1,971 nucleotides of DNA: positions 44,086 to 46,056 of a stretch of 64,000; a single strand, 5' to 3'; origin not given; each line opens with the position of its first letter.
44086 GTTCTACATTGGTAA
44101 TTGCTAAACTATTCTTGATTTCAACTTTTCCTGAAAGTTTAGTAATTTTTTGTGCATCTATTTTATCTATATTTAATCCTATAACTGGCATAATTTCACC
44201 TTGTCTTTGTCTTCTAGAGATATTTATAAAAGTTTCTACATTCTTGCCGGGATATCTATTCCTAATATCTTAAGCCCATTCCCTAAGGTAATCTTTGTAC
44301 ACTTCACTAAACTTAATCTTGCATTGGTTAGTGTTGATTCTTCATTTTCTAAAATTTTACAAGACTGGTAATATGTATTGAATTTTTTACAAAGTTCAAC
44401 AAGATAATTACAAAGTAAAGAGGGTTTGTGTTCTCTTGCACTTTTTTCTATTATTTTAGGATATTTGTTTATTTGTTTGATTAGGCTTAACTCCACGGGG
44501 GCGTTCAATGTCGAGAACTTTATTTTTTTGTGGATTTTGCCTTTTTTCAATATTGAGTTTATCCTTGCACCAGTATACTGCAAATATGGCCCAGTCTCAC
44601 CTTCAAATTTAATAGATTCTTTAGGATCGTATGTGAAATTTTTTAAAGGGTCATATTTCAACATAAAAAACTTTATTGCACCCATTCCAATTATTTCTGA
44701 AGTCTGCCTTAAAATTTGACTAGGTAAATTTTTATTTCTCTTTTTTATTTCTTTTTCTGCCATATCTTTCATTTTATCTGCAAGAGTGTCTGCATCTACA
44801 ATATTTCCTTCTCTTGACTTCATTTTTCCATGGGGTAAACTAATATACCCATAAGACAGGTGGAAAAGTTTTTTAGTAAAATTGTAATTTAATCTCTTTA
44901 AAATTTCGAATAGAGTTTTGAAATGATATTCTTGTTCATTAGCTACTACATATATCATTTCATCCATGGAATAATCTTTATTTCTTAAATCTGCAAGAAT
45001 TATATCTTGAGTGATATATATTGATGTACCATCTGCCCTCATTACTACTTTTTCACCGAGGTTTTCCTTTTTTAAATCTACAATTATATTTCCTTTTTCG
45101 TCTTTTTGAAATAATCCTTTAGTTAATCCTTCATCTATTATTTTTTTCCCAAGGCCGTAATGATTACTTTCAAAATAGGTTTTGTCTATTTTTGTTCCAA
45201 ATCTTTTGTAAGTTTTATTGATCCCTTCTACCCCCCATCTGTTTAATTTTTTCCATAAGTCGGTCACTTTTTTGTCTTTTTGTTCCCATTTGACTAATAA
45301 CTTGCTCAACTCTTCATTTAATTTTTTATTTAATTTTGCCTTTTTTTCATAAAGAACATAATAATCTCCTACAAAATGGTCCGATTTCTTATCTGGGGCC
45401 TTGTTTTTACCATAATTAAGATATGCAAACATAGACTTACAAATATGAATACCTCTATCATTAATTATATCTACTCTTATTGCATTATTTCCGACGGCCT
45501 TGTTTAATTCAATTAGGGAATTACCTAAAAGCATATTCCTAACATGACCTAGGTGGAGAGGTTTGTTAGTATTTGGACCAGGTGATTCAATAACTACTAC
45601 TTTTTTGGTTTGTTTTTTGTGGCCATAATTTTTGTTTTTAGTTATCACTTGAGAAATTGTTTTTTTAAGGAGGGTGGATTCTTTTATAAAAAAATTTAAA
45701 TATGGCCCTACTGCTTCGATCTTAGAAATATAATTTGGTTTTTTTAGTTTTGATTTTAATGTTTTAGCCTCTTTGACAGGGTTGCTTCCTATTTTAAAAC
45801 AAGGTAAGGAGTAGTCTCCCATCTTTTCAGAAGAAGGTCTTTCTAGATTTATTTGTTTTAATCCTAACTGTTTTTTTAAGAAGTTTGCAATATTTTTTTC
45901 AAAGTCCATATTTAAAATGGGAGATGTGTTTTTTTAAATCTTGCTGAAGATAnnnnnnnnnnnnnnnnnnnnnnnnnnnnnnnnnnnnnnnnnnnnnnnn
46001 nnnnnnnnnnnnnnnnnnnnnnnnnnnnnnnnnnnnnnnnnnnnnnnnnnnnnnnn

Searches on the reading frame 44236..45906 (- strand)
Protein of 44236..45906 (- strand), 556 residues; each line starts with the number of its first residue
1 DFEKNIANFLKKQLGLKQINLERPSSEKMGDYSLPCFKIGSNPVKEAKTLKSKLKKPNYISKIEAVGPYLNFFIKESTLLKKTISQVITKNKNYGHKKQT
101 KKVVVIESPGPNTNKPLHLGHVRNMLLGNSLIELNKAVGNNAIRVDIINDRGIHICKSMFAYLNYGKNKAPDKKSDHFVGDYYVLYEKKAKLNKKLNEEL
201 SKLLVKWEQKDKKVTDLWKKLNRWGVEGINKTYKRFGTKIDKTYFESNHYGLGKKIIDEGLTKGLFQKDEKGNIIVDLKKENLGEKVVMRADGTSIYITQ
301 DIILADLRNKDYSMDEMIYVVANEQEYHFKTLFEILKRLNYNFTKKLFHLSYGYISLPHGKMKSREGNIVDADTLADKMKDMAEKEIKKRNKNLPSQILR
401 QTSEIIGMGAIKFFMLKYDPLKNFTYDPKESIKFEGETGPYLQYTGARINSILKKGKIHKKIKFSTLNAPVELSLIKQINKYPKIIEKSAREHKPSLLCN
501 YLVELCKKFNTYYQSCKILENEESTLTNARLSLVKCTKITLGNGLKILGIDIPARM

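Call 28: search_protein_families(library=pfam, proteins=[window:44236-45906:-], max_evalue=0.01)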
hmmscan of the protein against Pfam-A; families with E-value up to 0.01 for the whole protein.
window:44236-45906:- (556 aa): 4 families
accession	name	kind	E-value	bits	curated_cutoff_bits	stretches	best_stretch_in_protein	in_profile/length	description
PF00750.26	tRNA-synt_1d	-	4.6e-46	157.8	23.3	1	84-427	2-348/349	tRNA synthetases class I (R), catalytic domain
PF05746.21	DALR_1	-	9.9e-33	113.1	22.3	1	442-556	1-117/117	DALR anticodon binding domain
PF03485.21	Arg_tRNA_synt_N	-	3.8e-11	43.9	21.5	1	3-74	4-85/85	Arginyl tRNA synthetase N terminal domain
PF00133.28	tRNA-synt_1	-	0.0086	15.3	22.7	0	96-161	14-82/414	tRNA synthetases class I (I, L, M and V)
